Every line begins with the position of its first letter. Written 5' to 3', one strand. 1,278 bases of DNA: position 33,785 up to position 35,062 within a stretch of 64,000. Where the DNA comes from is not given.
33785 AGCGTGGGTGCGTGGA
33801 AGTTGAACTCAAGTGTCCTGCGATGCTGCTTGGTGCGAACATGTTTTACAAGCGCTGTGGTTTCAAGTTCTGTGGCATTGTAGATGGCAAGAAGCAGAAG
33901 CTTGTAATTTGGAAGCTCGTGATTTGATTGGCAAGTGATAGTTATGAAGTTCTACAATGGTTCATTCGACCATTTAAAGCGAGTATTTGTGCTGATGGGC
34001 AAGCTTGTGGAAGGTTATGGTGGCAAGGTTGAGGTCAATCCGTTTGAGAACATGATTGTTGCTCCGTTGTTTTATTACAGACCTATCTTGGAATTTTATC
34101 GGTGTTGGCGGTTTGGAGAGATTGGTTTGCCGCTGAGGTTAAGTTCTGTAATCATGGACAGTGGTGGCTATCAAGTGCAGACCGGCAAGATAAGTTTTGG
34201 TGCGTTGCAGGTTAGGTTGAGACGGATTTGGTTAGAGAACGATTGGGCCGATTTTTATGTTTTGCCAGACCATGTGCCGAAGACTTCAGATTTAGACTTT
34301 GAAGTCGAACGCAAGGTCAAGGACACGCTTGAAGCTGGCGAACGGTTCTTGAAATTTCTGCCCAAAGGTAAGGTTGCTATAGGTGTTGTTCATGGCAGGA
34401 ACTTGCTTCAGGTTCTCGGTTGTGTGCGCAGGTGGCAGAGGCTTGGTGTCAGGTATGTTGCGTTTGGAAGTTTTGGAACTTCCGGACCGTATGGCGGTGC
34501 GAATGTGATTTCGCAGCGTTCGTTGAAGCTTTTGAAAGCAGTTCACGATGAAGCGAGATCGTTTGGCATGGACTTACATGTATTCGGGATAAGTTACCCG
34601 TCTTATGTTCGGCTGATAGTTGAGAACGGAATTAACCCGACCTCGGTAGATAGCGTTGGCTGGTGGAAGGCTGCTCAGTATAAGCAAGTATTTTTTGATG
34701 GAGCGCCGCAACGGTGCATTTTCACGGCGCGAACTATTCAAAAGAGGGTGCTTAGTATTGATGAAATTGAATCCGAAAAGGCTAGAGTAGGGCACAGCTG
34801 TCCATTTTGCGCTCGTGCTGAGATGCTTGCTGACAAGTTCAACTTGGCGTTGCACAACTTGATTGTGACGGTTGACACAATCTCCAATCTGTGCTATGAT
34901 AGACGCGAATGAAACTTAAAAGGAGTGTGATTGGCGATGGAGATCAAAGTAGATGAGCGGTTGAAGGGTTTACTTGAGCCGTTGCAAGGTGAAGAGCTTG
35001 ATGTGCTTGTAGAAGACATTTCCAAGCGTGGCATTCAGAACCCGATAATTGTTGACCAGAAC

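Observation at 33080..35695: GNAT + catalytically intact TGT/DpdA-like enzyme + ParB operon with no preQ0 synthesis genes: candidate acetylated 7-deazaguanine DNA modification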

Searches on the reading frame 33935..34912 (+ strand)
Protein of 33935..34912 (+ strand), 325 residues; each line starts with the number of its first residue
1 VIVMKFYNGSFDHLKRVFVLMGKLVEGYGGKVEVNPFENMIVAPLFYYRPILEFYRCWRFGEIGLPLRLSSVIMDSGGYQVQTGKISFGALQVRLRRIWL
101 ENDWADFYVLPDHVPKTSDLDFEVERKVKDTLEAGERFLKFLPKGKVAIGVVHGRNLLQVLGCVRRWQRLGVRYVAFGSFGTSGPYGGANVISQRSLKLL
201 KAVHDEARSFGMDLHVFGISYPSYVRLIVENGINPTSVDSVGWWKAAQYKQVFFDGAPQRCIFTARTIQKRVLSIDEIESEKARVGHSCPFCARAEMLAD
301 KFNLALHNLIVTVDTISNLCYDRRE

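Call 3: search_protein_families(library=pfam, proteins=[window:33935-34912:+], max_evalue=0.1)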
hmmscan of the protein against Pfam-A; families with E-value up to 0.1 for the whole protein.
window:33935-34912:+ (325 aa): 0 families

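Call 4: search_protein_families(library=phrogs, proteins=[window:33935-34912:+], max_evalue=0.01)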
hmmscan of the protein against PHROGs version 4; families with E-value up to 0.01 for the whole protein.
window:33935-34912:+ (325 aa): 1 family
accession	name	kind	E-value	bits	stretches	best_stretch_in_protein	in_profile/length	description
phrog_887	-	moron, auxiliary metabolic gene and host takeover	1.4e-05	25.2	1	71-280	57-242/509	queuine tRNA-ribosyltransferase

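Call 5: search_protein_families(library=ncbifam, proteins=[window:33935-34912:+], max_evalue=0.1)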
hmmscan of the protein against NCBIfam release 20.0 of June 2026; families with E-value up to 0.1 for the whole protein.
window:33935-34912:+ (325 aa): 3 families
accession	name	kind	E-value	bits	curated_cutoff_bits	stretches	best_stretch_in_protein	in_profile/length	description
NF041059.1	DpdA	equivalog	0.00014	20.9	200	1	118-244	142-260/406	tRNA-guanine transglycosylase DpdA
NF007702.0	PRK10387.1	equivalog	0.017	14.9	133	1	287-314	7-34/215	glutaredoxin 2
TIGR02187.2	PDO_seleno_TRX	equivalog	0.055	12.8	185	1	282-316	133-165/209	protein disulfide oxidoreductase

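Call 6: search_protein_families(library=padloc, proteins=[window:33935-34912:+], max_evalue=0.1)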
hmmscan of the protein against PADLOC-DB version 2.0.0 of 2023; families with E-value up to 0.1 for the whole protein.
window:33935-34912:+ (325 aa): 1 family
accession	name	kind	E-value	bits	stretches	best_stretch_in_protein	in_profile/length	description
PDLC02807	DpdA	-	0.00018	18.4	1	117-242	142-259/417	DpdA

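Call 7: search_solved_structures(query=window:33935-34912:+, max_evalue=10, show_alignments=3)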
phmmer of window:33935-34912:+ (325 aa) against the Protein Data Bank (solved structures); distinct sequences matched with E-value up to 10: 0.

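Call 12: find_homologous_proteins(query=window:33935-34912:+)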
Query window:33935-34912:+ (325 aa): 195 proteins with E <= 0.001 among 1067 candidates; the best 120 are listed.
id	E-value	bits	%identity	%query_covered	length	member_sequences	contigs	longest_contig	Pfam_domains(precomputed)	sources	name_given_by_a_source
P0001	6.3e-208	707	94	99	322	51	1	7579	-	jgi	jgi:hypothetical protein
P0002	6.2e-144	497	68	99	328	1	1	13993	-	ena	-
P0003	9.4e-123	428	60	98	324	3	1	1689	-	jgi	-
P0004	4.8e-119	415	61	97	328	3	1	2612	-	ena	-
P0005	1.3e-81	292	47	96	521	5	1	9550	PF13673.14,PF13508.14,PF14542.13,PF00583.32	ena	-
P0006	2.4e-80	288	45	98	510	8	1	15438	PF13673.14,PF13508.14,PF08445.17,PF14542.13,PF00583.32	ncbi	ncbi:Ribosomal protein S18 acetylase RimI [Candidatus Fervidibacteria bacterium JGI MDM2 JNZ-1-D12]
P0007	3.2e-77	278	44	96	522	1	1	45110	PF13673.14,PF13508.14,PF14542.13,PF00583.32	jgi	-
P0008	3.8e-77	278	44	96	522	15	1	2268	PF13673.14,PF13508.14,PF14542.13,PF00583.32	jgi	-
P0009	5.8e-77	277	44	96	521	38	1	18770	PF13673.14,PF13508.14,PF14542.13,PF00583.32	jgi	-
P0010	1.3e-76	276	45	97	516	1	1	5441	PF13673.14,PF13508.14,PF08445.17,PF00583.32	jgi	jgi:ribosomal protein S18 acetylase RimI-like enzyme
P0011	2.4e-76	275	46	97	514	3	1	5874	PF13673.14,PF13508.14,PF08445.17,PF14542.13,PF00583.32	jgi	jgi:ribosomal protein S18 acetylase RimI-like enzyme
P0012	4.5e-76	274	45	96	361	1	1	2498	PF01702.26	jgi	jgi:hypothetical protein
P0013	5.2e-76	274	44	96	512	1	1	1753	PF13673.14,PF13508.14,PF14542.13,PF00583.32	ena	-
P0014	1.7e-75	272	46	95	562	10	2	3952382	PF13673.14,PF13508.14,PF08445.17,PF14542.13,PF00583.32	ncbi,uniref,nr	ncbi:N-acetyltransferase [Fervidibacter sacchari]|uniref:Ribosomal protein S18 acetylase RimI-like e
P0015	2.3e-75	272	44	97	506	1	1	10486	PF13673.14,PF13508.14,PF08445.17,PF14542.13,PF00583.32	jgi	jgi:ribosomal protein S18 acetylase RimI-like enzyme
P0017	8.6e-75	270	43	97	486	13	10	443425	PF13673.14,PF13508.14,PF08445.17,PF14542.13,PF00583.32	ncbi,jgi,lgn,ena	ncbi:MAG: hypothetical protein LKKZDAJK_000151 [Candidatus Fervidibacter sp.]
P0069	2.7e-65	239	47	85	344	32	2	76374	-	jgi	jgi:hypothetical protein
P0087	1.6e-63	233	43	88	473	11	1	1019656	PF13673.14,PF13508.14,PF08445.17,PF00583.32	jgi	jgi:N-acetylglutamate synthase-like GNAT family acetyltransferase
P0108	1.2e-61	227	42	90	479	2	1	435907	PF13673.14,PF13508.14,PF08445.17,PF00583.32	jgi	jgi:N-acetylglutamate synthase-like GNAT family acetyltransferase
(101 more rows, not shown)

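Call 14: find_encoding_contigs(protein=P0014, flank=10000, max_places=2)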
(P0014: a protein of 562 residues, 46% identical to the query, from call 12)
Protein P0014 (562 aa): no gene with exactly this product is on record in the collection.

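Call 15: find_encoding_contigs(protein=P0087, flank=10000, max_places=2)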
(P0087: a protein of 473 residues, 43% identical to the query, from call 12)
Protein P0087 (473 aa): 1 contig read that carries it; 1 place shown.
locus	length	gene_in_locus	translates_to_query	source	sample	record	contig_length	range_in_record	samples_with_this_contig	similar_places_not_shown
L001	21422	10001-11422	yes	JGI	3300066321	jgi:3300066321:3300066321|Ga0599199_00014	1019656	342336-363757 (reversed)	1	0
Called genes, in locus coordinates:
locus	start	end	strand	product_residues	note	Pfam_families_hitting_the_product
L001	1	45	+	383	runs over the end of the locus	PF12740:PETase, PF07224:Chlorophyllase (weak), PF12146:Hydrolase_4 (faint)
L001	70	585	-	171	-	-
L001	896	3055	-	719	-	-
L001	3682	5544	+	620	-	PF07944:Beta-AFase-like_GH127_cat, PF20736:Glyco_hydro127M, PF20737:Glyco_hydro127C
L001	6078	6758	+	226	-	-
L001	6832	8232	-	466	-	PF00180:Iso_dh, PF18324:Isocitrate_DH_C_bact (weak)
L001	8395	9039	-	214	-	-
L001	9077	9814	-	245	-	PF01479:S4, PF00849:PseudoU_synth_2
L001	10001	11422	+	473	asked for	PF00583:Acetyltransf_1, PF13673:Acetyltransf_10, PF08445:FR47 (weak), PF13508:Acetyltransf_7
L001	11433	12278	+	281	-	-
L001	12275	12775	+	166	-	-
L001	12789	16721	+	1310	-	-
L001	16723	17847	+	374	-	-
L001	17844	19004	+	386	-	PF01935:DUF87, PF06414:Zeta_toxin (weak)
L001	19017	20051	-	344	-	PF01312:Bac_export_2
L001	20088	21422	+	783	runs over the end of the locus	PF09586:YfhO (weak)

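Call 18: search_protein_families(library=pfam, proteins=[L001:10001-11422:+, L001:11433-12278:+, L001:12275-12775:+, L001:12789-16721:+, L001:16723-17847:+, L001:17844-19004:+], max_evalue=0.01)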
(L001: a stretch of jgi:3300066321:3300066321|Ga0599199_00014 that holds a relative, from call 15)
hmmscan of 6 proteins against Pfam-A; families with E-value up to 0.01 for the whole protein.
L001:10001-11422:+ (473 aa): 6 families
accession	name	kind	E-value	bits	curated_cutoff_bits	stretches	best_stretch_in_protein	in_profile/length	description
PF13508.13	Acetyltransf_7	-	4.4e-13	49.9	27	1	56-137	3-83/84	Acetyltransferase (GNAT) domain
PF00583.31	Acetyltransf_1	-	8.6e-13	49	20.7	1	53-136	30-116/116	Acetyltransferase (GNAT) family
PF13673.13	Acetyltransf_10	-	2.7e-12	47.2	23.6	1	42-142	15-113/128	Acetyltransferase (GNAT) domain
PF08445.16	FR47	-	2.4e-06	27.9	22.1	1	76-139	18-80/86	FR47-like protein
PF14542.12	Acetyltransf_CG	-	0.0035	17.9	30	0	64-122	8-65/80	GCN5-related N-acetyl-transferase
PF12568.14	PanZ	-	0.0088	16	22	0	66-108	48-89/128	Acetyltransferase (GNAT) domain, PanZ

L001:11433-12278:+ (281 aa): 0 families

L001:12275-12775:+ (166 aa): 0 families

L001:12789-16721:+ (1310 aa): 1 family
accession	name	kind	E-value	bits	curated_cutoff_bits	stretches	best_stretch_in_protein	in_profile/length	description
PF08653.15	DASH_Dam1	-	0.0076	16.5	26.6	0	978-1005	1-28/56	DASH complex subunit Dam1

L001:16723-17847:+ (374 aa): 0 families

L001:17844-19004:+ (386 aa): 5 families
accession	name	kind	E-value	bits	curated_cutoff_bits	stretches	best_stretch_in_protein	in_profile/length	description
PF01935.23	DUF87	-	7.7e-15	56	23.2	1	13-224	14-207/220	Helicase HerA, central domain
PF06414.18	Zeta_toxin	-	2.3e-07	30.9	22.3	1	11-63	8-59/199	Zeta toxin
PF13191.12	AAA_16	-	5.7e-05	24.1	32.6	1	16-60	20-63/167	AAA ATPase domain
PF13401.12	AAA_22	-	0.00036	21.3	27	0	19-73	4-48/130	AAA domain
PF05127.21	NAT10_TcmA_helicase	-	0.0085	16.4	22.7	0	25-61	2-39/176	RNA cytidine acetyltransferase NAT10/TcmA, helicase domain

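Call 19: search_protein_families(library=padloc, proteins=[L001:10001-11422:+, L001:11433-12278:+, L001:12275-12775:+, L001:12789-16721:+, L001:16723-17847:+, L001:17844-19004:+], max_evalue=0.01)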
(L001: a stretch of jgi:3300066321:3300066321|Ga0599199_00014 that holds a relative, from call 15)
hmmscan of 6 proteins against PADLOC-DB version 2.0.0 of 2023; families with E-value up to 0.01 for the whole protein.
L001:10001-11422:+ (473 aa): 1 family
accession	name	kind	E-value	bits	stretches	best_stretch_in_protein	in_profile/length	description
PDLC02807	DpdA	-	3.7e-07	27.3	1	261-397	123-258/417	DpdA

L001:11433-12278:+ (281 aa): 0 families

L001:12275-12775:+ (166 aa): 0 families

L001:12789-16721:+ (1310 aa): 0 families

L001:16723-17847:+ (374 aa): 1 family
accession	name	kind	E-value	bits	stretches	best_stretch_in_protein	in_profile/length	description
PDLC02564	PglZ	-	0.0071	12.8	0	342-359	708-725/855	PglZ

L001:17844-19004:+ (386 aa): 14 families
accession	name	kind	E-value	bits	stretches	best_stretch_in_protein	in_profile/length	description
PDLC04140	mad8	-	1.2e-22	78.8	1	2-385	4-310/314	mads_8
PDLC04105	HerA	-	3.3e-18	63.6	1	209-365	377-526/576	-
PDLC04106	HerA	-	1.3e-16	58.3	1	186-362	443-616/667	-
PDLC04102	HerA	-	5.5e-14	49.4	1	228-353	479-599/654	-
PDLC04103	HerA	-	4.2e-13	46.5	2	286-363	470-545/579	-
PDLC04104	HerA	-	7.4e-11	39.4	1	264-365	223-327/379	-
PDLC02188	HerA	-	8.2e-11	39.4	1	262-375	429-543/578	-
PDLC04098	HerA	-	9.9e-11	38.9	1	212-346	485-620/686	-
PDLC04100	HerA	-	1.7e-08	31.6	1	274-347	460-530/580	-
PDLC01055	HerA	-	4.6e-08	30.3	1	203-323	374-481/532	Type III coevolved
PDLC02185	HerA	-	2.5e-07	27.8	1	277-355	469-543/585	-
PDLC04097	HerA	-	2.9e-05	20.9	1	289-354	509-573/618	-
PDLC02684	DndH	-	4.1e-05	19.3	1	194-305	1534-1637/1715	DndH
PDLC04099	HerA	-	0.0032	14.8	1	20-57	169-206/214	-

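Call 20: search_protein_representatives(protein=window:33935-34912:+)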
Query: 325 residues. Proteins with E-value up to 0.001 (for the whole library): 131; up to 1e-10: 85; up to 1e-30: 38. The best 131 are listed.
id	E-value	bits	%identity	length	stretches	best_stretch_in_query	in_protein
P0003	3.0e-123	427.5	60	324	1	4-323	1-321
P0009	1.8e-77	277.0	48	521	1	6-316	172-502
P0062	3.4e-67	243.3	45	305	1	43-318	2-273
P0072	2.2e-65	237.3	47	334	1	32-317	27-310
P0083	1.7e-64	234.4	45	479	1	35-325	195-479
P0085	2.9e-64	233.6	44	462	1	11-320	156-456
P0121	2.6e-61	223.9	40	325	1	23-319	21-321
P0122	2.5e-58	214.1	40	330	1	18-317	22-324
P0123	4.5e-57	210.0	42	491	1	32-310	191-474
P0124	8.1e-55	202.6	44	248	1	98-319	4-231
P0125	1.2e-54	202.1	44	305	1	36-314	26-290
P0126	1.2e-51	192.1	43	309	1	34-317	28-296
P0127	3.7e-50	187.3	40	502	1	24-316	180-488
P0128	4.8e-47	177.0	38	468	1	36-320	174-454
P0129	9.8e-45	169.4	39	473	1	70-319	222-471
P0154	1.4e-30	122.9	35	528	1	33-313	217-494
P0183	5.8e-16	74.9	25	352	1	32-319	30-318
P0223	5.9e-06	42.0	26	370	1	22-315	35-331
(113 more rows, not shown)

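Call 21: find_encoding_contigs(protein=P0108, flank=10000, max_places=2)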
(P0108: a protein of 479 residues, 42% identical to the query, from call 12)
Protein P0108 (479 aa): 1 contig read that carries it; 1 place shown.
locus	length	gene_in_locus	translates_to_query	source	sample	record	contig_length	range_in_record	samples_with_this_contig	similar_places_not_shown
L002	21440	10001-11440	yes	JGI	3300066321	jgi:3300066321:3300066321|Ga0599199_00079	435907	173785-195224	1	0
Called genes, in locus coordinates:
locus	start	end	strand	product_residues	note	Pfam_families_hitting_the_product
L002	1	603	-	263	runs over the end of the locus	PF07963:N_methyl, PF07596:SBP_bac_10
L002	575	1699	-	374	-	PF04932:Wzy_C (weak)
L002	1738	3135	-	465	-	-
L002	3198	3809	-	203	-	PF04542:Sigma70_r2 (weak), PF04545:Sigma70_r4, PF08281:Sigma70_r4_2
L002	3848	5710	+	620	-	PF07944:Beta-AFase-like_GH127_cat, PF20736:Glyco_hydro127M, PF20737:Glyco_hydro127C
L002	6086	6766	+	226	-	-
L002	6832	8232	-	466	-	PF00180:Iso_dh, PF18324:Isocitrate_DH_C_bact (weak)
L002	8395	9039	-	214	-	-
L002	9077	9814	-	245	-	PF01479:S4, PF00849:PseudoU_synth_2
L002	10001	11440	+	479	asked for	PF00583:Acetyltransf_1, PF13673:Acetyltransf_10, PF08445:FR47 (weak), PF13508:Acetyltransf_7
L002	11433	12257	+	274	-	-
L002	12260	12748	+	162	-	-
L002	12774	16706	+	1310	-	-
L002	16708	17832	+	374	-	-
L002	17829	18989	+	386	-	PF01935:DUF87, PF06414:Zeta_toxin (weak)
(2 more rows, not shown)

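Call 22: find_encoding_contigs(protein=P0017, flank=10000, max_places=2)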
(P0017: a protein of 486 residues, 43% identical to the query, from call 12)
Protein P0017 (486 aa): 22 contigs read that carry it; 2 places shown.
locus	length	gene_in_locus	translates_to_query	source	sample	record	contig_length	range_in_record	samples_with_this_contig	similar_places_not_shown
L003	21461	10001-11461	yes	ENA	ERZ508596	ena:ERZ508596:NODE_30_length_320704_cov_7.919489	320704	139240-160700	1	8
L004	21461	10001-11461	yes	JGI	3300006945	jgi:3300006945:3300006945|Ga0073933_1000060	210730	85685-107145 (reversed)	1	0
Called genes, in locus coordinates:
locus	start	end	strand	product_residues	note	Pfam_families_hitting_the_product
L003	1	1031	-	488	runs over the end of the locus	-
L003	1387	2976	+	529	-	PF02366:PMT, PF13231:PMT_2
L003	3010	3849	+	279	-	PF02621:VitK2_biosynth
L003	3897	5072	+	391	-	PF03739:LptF_LptG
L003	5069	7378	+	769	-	-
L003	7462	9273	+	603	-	PF07584:BatA, PF13519:VWA_2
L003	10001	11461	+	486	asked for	PF00583:Acetyltransf_1, PF13673:Acetyltransf_10, PF13508:Acetyltransf_7, PF14542:Acetyltransf_CG, PF08445:FR47 (weak)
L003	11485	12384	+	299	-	-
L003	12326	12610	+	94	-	-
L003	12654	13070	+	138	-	-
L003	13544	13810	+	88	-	-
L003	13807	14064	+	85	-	-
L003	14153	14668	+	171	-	-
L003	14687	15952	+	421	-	PF10923:BrxC_BrxD (faint)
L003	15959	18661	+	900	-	-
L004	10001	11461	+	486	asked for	PF00583:Acetyltransf_1, PF13673:Acetyltransf_10, PF13508:Acetyltransf_7, PF14542:Acetyltransf_CG, PF08445:FR47 (weak)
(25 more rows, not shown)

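Call 29: search_solved_structures(query=A1, max_evalue=1, show_alignments=3)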
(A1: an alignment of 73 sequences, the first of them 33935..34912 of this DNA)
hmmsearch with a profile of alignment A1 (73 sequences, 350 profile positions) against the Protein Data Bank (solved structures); distinct sequences matched with E-value up to 1: 53.
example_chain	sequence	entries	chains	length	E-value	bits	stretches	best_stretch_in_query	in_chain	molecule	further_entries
1iq8_A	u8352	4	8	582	2.3e-11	46.3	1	66-341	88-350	ARCHAEOSINE TRNA-GUANINE TRANSGLYCOSYLASE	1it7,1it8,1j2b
7ui4_A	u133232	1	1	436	3.1e-11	45.9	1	34-245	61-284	DNA-guanine transglycosylase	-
2ash_A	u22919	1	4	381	1.3e-08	37.3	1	104-338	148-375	Queuine tRNA-ribosyltransferase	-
7b2i_C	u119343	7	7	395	2.7e-06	29.7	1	104-319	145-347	Queuine tRNA-ribosyltransferase catalytic subunit 1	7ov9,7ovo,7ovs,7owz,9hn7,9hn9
6h62_A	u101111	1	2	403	2.9e-06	29.6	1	104-319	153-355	Queuine tRNA-ribosyltransferase catalytic subunit 1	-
6h45_A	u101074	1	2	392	7.9e-06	28.1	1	104-323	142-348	Queuine tRNA-ribosyltransferase catalytic subunit 1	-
6h42_A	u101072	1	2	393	7.9e-06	28.1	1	104-323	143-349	Queuine tRNA-ribosyltransferase catalytic subunit 1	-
7nq4_A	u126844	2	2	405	8.6e-06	28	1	104-323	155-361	Queuine tRNA-ribosyltransferase catalytic subunit 1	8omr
4dy1_A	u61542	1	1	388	8.8e-06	28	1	195-334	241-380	Queuine tRNA-ribosyltransferase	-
7apl_A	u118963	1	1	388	1e-05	27.7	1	195-334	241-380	Queuine tRNA-ribosyltransferase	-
3uvi_A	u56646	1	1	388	1.3e-05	27.5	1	195-334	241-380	Queuine tRNA-ribosyltransferase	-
6ygv_A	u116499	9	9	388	1.9e-05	26.8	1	195-334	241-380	Queuine tRNA-ribosyltransferase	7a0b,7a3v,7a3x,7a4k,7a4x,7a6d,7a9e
7apm_A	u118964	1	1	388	2.7e-05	26.4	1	195-334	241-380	Queuine tRNA-ribosyltransferase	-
6ygl_A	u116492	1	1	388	4.6e-05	25.6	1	195-334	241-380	Queuine tRNA-ribosyltransferase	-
2oko_A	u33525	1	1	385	0.00012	24.2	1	167-334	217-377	Queuine tRNA-ribosyltransferase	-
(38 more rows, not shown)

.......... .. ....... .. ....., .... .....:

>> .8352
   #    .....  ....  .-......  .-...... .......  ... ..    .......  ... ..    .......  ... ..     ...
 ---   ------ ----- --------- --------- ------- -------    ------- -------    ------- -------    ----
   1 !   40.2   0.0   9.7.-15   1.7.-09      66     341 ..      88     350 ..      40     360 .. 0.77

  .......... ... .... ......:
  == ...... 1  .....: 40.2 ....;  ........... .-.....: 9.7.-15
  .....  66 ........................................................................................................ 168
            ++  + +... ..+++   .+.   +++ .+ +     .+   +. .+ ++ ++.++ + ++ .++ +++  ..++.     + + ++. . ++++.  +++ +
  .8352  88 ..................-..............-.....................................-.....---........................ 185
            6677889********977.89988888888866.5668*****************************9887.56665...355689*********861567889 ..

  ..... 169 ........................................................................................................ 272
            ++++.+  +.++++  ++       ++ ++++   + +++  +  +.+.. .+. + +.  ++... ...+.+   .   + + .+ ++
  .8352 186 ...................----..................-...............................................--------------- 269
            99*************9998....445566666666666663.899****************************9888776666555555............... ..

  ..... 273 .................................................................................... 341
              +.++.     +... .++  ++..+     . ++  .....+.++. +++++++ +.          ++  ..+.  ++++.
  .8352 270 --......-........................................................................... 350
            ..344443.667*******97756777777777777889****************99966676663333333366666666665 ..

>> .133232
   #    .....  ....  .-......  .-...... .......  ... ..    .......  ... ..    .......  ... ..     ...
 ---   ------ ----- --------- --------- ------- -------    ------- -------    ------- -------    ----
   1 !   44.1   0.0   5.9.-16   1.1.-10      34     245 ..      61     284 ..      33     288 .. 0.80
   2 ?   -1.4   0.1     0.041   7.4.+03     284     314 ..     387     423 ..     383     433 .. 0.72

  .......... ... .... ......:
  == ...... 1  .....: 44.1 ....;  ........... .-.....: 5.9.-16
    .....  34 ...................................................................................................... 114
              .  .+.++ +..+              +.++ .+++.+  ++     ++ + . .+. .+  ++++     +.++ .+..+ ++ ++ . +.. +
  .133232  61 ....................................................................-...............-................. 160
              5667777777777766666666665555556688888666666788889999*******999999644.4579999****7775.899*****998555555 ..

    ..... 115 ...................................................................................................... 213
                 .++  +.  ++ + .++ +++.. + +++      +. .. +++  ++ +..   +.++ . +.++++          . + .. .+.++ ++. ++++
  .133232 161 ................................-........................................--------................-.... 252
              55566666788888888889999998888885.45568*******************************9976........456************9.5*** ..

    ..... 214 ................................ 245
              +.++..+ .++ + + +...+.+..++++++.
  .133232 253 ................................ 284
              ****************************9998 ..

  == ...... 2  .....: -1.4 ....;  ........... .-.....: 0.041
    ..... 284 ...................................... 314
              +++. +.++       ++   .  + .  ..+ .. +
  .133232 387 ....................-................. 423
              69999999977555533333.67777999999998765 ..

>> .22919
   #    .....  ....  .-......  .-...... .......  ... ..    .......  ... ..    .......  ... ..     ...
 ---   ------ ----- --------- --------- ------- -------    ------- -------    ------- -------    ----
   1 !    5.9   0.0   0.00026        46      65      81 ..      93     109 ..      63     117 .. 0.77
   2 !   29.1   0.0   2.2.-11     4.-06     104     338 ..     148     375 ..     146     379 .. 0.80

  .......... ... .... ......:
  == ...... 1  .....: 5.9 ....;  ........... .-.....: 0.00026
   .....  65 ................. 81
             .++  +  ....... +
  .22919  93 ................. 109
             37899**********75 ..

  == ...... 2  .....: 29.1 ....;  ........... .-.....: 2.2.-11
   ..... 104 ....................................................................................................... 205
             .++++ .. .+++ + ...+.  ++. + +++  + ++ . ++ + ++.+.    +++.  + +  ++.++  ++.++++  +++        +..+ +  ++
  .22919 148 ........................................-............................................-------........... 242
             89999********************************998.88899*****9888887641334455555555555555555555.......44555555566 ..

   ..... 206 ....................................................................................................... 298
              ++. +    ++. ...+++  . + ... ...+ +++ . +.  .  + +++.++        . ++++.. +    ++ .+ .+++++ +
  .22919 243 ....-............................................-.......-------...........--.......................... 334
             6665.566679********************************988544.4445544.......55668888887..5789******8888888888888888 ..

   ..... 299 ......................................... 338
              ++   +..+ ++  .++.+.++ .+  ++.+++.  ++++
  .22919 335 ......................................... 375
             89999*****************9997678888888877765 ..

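Call 31: predict_structure(alignment_id=A1)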
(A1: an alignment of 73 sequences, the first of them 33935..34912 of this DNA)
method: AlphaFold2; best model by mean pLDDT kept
length: 325 residues; sequences in the alignment: 73
mean_pLDDT: 94.0   pTM: 0.92
mean pLDDT of the five models: 94.0, 93.3, 93.1, 93.0, 92.6
residues with pLDDT >= 90: 285; 70-90: 28; 50-70: 11; < 50: 1
segments of 3 or more residues with pLDDT < 50: none
pLDDT, mean of each block of 10 residues (from residue 1): 88 96 97 95 96 98 96 97 96 97 98 94 98 98 97 98 99 96 77 95 98 96 95 97 94 91 73 92 96 97 98 94 56
secondary structure, 60 per line:
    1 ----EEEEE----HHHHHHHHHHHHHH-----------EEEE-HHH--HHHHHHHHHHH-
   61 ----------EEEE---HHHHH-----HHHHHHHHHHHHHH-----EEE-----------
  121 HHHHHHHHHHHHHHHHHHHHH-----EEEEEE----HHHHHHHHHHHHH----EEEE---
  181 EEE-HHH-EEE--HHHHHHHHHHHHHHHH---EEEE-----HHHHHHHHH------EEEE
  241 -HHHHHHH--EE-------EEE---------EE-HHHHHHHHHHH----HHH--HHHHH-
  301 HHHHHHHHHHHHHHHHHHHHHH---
elements in order: E5-9 H14-27 E39-42 H49-59 E71-74 H78-82 H88-101 E107-109 H121-141 E147-152 H157-169 E174-177 E181-183 E189-191 H194-209 E213-216 H222-230 E237-240 H242-248 E260-262 H275-285 H295-299 H301-322
